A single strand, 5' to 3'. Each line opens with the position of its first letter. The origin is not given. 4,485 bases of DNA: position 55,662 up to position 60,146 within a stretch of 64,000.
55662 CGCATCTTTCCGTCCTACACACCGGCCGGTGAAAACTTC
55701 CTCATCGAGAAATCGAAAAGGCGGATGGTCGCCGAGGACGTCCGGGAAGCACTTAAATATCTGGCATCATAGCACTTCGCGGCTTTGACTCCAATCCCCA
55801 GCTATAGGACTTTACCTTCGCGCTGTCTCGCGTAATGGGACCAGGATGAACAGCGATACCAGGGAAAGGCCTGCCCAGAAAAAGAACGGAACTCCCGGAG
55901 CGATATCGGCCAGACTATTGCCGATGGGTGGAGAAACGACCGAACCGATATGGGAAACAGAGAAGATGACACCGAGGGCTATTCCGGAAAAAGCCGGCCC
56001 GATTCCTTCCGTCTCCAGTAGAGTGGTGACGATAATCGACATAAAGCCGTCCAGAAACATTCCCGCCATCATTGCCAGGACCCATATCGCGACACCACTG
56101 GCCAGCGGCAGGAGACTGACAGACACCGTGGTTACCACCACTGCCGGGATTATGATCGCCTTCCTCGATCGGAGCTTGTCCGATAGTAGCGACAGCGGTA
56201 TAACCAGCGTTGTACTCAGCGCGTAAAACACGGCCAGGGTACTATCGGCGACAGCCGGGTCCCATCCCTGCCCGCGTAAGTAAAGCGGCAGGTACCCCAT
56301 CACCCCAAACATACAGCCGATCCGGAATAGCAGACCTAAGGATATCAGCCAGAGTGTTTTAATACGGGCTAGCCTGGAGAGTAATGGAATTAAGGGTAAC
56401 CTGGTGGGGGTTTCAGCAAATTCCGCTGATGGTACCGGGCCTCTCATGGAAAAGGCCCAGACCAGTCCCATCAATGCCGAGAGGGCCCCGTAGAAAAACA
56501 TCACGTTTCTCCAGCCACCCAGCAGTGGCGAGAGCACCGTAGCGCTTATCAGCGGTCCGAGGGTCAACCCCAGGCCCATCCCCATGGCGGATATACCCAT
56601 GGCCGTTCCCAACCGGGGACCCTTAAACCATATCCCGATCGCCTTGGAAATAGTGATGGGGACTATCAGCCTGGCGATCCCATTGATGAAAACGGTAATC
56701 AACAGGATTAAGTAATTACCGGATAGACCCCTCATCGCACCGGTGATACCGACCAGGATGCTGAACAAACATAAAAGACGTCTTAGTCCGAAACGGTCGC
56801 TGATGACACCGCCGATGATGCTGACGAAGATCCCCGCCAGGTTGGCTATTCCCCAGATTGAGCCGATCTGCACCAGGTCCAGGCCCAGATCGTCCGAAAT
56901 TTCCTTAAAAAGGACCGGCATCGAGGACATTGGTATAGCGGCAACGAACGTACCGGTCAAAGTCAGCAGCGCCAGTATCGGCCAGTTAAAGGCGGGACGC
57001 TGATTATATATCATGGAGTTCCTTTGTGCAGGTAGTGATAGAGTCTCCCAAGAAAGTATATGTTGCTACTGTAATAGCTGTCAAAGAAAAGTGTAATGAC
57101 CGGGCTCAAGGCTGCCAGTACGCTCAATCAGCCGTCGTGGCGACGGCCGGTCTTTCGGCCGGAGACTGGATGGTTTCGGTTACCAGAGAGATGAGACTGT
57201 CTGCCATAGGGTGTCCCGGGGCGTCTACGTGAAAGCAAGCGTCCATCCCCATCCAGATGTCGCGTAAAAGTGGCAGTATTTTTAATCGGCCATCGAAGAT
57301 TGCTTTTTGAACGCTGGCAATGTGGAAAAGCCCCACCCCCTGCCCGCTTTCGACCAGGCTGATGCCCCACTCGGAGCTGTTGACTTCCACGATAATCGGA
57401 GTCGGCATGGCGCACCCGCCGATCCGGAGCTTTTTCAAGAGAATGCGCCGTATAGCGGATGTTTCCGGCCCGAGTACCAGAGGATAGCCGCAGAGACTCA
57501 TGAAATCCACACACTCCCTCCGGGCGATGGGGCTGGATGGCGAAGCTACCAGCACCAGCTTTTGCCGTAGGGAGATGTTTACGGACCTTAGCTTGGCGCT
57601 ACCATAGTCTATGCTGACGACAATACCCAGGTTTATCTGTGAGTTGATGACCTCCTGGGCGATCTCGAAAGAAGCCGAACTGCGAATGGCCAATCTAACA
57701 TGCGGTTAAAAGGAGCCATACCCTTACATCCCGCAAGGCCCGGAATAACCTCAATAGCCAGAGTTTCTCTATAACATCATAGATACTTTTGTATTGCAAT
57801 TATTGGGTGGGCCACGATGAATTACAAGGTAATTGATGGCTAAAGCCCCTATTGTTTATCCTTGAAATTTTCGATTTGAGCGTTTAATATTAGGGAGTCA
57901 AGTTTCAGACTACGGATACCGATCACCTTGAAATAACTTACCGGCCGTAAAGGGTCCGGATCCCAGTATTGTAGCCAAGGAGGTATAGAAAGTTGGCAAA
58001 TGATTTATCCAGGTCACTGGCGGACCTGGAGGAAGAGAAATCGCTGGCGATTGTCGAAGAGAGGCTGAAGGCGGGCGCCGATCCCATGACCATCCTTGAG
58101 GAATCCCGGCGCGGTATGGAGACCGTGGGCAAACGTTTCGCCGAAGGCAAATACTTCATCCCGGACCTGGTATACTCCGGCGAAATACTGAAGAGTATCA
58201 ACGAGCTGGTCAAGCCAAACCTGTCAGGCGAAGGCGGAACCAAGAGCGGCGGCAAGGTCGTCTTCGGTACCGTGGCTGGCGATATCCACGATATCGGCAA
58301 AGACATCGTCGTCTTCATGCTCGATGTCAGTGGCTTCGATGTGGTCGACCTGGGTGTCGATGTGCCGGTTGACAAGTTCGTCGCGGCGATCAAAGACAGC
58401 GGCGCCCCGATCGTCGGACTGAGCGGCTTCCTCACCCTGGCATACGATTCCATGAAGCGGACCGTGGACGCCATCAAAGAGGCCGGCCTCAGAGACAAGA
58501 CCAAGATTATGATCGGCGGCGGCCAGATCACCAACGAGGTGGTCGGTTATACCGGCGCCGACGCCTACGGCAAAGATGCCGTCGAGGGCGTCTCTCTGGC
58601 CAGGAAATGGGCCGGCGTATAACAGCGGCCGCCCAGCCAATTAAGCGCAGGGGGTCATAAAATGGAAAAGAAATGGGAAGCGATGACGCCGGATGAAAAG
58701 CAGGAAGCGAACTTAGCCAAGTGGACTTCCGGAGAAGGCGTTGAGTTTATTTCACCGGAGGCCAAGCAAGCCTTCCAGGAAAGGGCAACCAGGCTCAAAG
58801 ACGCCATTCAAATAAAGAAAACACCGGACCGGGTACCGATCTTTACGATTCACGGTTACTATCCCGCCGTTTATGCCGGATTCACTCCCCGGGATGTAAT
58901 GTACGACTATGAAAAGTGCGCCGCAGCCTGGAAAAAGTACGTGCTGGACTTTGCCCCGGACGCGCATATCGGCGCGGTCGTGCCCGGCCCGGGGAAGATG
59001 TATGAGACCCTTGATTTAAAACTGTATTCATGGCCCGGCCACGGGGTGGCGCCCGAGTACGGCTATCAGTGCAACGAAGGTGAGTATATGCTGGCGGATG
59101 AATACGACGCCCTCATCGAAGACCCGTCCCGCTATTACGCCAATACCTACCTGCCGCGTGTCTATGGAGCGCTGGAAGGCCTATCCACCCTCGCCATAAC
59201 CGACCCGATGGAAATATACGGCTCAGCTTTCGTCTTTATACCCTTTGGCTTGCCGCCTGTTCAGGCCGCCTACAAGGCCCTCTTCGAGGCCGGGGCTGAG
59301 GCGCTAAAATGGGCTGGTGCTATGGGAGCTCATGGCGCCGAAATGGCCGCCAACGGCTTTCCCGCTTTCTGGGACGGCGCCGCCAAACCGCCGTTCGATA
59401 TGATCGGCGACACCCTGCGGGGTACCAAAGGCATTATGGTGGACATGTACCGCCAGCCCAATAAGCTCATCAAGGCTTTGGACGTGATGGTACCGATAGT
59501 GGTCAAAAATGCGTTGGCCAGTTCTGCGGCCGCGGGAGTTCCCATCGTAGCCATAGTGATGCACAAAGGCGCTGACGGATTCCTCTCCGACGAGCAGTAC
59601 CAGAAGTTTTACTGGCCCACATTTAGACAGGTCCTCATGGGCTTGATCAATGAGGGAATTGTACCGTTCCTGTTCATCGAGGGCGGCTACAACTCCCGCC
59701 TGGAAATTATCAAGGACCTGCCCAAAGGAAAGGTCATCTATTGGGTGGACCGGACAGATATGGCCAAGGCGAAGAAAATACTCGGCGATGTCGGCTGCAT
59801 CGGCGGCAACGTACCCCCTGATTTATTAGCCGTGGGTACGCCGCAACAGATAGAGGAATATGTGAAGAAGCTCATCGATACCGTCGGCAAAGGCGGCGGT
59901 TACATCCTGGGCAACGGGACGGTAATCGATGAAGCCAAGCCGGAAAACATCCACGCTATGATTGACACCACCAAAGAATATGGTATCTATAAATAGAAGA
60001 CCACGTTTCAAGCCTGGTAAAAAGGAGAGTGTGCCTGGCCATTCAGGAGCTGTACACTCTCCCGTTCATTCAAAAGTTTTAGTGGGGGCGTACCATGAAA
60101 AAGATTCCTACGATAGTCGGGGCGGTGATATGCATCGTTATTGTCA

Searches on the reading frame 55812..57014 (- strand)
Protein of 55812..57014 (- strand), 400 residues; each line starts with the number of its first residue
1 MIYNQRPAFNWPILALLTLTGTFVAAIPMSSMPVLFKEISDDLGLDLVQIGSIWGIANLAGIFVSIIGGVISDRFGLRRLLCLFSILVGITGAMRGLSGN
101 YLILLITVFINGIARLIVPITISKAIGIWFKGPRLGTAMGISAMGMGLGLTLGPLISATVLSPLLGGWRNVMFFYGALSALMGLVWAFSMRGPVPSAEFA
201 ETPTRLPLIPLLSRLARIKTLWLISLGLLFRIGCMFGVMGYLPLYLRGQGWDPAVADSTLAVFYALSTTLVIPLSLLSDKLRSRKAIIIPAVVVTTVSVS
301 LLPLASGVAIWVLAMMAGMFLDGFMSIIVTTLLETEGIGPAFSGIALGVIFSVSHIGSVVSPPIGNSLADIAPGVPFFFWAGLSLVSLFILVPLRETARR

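Call 68: search_protein_families(library=pfam, proteins=[window:55812-57014:-])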
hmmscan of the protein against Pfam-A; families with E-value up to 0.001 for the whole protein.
window:55812-57014:- (400 aa): 2 families
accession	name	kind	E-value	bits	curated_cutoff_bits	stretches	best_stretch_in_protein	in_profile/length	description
PF07690.21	MFS_1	-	1.6e-36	126.4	33.4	1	19-333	2-319/347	Major Facilitator Superfamily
PF12832.13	MFS_1_like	-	0.00045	19.8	25.2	0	222-321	2-104/373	MFS_1 like family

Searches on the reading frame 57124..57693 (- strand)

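Call 68: search_protein_families(library=pfam, proteins=[window:57124-57693:-])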
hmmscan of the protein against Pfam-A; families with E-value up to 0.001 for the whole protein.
window:57124-57693:- (189 aa): 1 family
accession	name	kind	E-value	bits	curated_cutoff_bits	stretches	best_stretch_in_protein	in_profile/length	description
PF03466.25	LysR_substrate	-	2.1e-17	63.6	28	1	3-174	39-207/209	LysR substrate binding domain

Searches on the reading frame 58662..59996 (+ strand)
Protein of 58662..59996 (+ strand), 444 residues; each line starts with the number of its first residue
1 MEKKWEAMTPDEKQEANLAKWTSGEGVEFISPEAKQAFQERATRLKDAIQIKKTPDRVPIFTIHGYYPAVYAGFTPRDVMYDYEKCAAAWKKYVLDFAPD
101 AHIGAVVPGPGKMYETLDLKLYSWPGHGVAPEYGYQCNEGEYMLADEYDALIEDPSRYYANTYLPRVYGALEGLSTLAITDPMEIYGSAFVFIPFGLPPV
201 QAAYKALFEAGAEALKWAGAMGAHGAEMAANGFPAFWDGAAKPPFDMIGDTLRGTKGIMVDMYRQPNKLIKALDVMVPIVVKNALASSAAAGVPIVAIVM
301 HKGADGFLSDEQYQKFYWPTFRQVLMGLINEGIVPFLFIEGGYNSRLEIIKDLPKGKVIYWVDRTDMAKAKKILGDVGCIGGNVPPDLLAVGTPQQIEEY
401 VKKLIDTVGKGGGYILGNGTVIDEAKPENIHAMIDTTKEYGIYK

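Call 10: search_protein_families(library=pfam, proteins=[window:58662-59996:+])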
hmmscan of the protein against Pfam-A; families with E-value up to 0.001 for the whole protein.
window:58662-59996:+ (444 aa): 1 family
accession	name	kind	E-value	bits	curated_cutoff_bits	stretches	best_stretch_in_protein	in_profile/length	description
PF01208.23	URO-D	-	2.4e-24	86.4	23.9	1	247-440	153-346/346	Uroporphyrinogen decarboxylase (URO-D)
